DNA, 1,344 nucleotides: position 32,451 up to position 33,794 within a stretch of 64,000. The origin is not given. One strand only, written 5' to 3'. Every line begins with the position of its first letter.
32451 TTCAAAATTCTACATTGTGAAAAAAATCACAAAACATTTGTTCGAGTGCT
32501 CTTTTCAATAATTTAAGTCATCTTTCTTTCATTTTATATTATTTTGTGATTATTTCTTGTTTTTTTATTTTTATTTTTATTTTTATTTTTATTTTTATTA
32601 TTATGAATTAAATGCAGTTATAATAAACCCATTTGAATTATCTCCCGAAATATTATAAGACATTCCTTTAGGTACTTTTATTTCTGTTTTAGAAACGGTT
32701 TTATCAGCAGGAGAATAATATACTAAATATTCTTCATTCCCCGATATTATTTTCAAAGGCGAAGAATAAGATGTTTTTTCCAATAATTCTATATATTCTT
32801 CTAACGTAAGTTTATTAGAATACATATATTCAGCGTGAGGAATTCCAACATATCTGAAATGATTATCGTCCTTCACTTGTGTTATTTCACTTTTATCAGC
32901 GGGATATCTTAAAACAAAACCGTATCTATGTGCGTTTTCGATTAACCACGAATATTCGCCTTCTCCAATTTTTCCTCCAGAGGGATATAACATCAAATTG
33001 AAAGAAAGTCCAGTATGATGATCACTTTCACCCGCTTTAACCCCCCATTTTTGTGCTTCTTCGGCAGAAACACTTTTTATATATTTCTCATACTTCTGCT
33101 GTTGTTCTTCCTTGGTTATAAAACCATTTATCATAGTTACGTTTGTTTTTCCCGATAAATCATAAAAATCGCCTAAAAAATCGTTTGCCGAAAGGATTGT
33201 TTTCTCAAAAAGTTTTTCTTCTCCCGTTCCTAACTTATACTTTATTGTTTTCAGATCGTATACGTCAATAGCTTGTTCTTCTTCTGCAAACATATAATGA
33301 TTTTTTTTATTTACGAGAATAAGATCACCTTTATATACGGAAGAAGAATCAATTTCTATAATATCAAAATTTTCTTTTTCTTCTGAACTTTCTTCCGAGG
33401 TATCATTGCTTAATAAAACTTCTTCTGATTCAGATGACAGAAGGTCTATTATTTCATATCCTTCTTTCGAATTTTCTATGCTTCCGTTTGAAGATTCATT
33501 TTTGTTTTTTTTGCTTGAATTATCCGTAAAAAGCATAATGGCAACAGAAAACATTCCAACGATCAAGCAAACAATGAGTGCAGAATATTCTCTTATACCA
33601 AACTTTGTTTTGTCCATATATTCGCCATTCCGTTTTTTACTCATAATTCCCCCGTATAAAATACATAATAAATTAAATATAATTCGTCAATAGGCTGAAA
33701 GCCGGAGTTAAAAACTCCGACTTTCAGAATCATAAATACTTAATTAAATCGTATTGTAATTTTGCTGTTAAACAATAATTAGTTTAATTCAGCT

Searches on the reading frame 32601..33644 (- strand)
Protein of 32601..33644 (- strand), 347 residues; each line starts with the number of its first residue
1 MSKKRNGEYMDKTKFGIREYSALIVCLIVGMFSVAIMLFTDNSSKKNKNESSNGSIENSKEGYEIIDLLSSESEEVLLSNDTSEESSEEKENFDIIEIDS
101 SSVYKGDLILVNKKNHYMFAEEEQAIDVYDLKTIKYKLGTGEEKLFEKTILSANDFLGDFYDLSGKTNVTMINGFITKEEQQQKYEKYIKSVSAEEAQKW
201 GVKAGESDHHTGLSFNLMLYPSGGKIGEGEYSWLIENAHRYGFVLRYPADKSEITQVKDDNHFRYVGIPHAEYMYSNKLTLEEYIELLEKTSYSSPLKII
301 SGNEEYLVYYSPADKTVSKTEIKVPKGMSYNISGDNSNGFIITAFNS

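Call 32: search_protein_families(library=ncbifam, proteins=[window:32601-33644:-], max_evalue=0.00001)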
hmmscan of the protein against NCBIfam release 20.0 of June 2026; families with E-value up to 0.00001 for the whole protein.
window:32601-33644:- (347 aa): 5 families
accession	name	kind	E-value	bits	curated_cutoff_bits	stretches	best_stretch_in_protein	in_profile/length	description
NF000472.1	vanY_AFMPt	exception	7.8e-32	110.6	425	1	83-345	33-283/283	VanY-A/VanY-F/VanY-M family D-Ala-D-Ala carboxypeptidase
NF000380.1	vanXY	equivalog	2.6e-23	82.5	250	1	162-288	46-179/179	D,D-carboxypeptidase/D,D-dipeptidase VanXY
NF000149.1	vanXY_G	exception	4.8e-23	81.6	500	1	95-345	4-249/254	D-Ala-D-Ala dipeptidase/D-Ala-D-Ala carboxypeptidase VanXY-G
NF041194.1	LD_carboxy_LdcB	exception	2.3e-19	70.1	275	1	172-287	60-175/180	LD-carboxypeptidase LdcB/DacB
NF000473.1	vanY_BG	exception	3e-19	69.5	400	1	174-286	156-272/274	VanY-B/VanY-G family D-Ala-D-Ala carboxypeptidase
